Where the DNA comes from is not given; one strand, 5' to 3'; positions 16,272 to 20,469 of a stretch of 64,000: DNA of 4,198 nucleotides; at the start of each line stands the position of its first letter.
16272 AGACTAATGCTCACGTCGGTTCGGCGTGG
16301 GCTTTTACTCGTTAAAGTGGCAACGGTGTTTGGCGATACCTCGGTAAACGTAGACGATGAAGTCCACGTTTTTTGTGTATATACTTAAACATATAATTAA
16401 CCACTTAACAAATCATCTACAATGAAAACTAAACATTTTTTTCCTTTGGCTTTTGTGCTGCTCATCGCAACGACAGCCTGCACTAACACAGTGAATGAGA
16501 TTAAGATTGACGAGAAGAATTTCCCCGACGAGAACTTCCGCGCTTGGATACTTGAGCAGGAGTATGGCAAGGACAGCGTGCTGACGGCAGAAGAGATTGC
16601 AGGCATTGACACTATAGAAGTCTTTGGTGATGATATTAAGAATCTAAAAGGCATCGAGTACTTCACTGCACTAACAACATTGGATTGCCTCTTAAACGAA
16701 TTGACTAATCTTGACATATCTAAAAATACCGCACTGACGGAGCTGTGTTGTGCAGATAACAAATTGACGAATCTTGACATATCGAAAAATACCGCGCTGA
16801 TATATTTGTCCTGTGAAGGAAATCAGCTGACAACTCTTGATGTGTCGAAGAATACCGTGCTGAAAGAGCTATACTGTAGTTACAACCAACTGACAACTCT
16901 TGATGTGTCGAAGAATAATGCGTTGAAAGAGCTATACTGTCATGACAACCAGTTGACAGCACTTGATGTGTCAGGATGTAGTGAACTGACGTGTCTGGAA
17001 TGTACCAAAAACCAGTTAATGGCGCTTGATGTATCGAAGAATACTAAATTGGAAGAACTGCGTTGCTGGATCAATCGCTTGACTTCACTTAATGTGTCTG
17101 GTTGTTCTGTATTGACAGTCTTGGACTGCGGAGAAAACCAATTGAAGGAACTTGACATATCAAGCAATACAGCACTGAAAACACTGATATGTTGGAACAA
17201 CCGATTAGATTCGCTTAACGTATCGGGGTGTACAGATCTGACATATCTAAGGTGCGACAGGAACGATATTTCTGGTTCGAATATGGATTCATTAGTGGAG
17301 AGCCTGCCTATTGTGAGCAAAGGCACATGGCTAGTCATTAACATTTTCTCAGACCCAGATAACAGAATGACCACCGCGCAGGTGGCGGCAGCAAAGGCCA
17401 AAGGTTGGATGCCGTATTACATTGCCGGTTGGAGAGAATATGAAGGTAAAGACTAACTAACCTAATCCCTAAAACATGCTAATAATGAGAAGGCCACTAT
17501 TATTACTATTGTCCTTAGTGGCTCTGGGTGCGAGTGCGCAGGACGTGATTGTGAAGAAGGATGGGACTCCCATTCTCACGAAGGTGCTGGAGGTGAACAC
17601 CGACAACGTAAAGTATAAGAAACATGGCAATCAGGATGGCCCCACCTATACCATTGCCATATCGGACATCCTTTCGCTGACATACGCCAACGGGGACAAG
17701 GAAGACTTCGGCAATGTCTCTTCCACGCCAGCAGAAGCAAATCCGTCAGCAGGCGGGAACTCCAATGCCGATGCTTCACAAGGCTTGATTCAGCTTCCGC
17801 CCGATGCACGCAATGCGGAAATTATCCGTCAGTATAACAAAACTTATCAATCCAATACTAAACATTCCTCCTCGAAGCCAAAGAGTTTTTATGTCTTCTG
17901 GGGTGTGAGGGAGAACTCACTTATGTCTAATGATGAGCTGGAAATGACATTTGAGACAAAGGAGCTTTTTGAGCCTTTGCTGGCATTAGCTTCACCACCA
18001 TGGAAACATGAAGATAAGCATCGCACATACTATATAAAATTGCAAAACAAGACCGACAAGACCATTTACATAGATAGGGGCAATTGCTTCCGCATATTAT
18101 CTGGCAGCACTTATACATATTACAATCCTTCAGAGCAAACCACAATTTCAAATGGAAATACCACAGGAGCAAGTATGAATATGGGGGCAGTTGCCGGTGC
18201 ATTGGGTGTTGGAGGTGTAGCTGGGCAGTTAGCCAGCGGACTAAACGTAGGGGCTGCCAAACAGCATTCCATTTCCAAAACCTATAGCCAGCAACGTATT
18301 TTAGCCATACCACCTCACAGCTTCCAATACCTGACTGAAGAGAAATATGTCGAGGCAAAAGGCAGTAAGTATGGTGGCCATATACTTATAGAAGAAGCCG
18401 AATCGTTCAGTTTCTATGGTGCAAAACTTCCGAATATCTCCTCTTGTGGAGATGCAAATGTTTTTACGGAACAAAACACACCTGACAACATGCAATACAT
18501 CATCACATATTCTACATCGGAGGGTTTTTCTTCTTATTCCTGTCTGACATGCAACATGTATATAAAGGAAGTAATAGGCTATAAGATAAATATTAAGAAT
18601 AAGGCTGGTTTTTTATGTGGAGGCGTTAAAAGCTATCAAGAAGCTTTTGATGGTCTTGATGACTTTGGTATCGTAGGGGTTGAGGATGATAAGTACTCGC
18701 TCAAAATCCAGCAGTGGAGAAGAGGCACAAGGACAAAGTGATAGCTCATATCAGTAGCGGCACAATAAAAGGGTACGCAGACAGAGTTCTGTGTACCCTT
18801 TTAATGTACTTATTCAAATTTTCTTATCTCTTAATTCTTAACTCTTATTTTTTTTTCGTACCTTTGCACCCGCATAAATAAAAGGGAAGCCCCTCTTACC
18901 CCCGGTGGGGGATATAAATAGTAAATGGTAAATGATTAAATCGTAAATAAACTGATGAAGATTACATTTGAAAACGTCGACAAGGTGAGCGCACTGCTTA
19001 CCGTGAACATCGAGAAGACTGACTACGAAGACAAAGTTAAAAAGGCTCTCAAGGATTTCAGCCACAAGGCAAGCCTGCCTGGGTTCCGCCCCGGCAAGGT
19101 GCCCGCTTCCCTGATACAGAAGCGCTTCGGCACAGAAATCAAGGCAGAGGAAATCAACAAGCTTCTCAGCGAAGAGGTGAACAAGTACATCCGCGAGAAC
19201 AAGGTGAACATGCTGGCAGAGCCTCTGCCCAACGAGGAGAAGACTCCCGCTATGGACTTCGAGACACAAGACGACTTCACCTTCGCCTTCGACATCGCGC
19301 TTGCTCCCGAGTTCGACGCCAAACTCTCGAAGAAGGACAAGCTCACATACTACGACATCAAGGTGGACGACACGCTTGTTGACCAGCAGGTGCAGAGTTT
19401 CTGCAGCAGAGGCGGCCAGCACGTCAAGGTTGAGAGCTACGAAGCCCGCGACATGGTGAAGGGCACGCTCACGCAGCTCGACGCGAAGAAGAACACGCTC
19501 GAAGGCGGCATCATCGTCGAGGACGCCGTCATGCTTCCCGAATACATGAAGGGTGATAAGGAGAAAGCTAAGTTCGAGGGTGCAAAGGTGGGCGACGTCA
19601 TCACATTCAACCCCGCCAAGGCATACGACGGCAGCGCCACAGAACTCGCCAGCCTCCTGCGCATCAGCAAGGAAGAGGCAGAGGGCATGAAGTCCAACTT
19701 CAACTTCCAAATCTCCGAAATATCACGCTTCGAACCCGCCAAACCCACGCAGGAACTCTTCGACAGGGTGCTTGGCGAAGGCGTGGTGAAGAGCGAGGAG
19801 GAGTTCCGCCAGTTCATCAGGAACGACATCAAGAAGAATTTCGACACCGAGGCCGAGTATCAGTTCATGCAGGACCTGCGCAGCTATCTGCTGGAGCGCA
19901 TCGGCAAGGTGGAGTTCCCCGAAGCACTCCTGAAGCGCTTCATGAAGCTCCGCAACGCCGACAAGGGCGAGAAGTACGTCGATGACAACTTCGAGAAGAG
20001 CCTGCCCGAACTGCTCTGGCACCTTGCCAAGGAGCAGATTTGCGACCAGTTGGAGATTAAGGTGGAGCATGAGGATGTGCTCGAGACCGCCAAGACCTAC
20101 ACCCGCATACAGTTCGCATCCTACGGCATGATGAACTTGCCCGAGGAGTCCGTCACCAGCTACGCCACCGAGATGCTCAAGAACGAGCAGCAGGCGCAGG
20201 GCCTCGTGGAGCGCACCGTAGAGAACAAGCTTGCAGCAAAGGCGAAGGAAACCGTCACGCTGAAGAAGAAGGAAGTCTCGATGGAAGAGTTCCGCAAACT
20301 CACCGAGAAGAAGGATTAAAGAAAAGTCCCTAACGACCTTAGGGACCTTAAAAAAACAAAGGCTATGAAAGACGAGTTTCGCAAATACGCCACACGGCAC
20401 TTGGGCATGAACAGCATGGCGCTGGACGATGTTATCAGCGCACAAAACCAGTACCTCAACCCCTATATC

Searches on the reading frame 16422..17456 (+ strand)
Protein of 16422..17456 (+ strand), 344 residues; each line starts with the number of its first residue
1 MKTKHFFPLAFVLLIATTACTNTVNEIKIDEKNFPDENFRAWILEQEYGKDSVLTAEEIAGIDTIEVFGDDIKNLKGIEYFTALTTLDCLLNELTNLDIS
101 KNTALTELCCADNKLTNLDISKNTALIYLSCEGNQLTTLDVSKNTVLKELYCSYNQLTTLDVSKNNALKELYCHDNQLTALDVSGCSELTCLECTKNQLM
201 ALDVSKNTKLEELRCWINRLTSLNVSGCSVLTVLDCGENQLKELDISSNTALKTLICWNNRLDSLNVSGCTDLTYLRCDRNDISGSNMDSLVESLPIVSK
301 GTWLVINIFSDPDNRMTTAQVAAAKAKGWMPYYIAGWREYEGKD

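Call 56: search_protein_families(library=ncbifam, proteins=[window:16422-17456:+], max_evalue=0.00001)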
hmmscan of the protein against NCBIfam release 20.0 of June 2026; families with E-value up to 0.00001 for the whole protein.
window:16422-17456:+ (344 aa): 2 families
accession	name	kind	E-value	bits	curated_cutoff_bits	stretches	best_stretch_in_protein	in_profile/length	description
NF033187.0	internalin_J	exception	1.1e-49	169.5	1700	1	32-283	64-317/846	class 1 internalin InlJ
NF011897.0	PRK15370.1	equivalog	3.9e-17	61.4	1113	2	85-296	202-408/755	SPI-1 type III secretion system effector E3 ubiquitin transferase SlrP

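Call 76: search_protein_families(library=pfam, proteins=[window:16422-17456:+], max_evalue=0.001)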
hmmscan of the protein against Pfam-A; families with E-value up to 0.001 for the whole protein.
window:16422-17456:+ (344 aa): 5 families
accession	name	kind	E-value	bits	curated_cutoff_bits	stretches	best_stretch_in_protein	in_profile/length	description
PF12799.13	LRR_4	-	3.3e-23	81.6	27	4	147-182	3-40/44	Leucine Rich repeats (2 copies)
PF23952.1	LRR_EndoS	-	9.9e-07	29.4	27.9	1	34-165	1-116/116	Endo-beta-N-acetylglucosaminidase EndoS LRR domain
PF25013.1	LRR_Zer-1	-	2e-05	25.2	27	0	91-199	7-129/137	Zer-1-like, Leucine-rich repeats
PF00560.39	LRR_1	-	9.5e-05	22.2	20.6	0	147-161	2-16/23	Leucine Rich Repeat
PF23622.1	LRR_At1g61320_AtMIF1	-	0.00042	20.3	26.9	0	162-252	99-195/384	At1g61320/AtMIF1, LRR domain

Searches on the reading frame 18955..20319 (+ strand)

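Call 56: search_protein_families(library=ncbifam, proteins=[window:18955-20319:+], max_evalue=0.00001)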
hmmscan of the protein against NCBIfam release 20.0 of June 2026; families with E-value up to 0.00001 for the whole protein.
window:18955-20319:+ (454 aa): 1 family
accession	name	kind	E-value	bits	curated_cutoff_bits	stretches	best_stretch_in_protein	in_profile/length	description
TIGR00115.1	tig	equivalog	3.9e-65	220.3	180.2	1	13-428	3-407/410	trigger factor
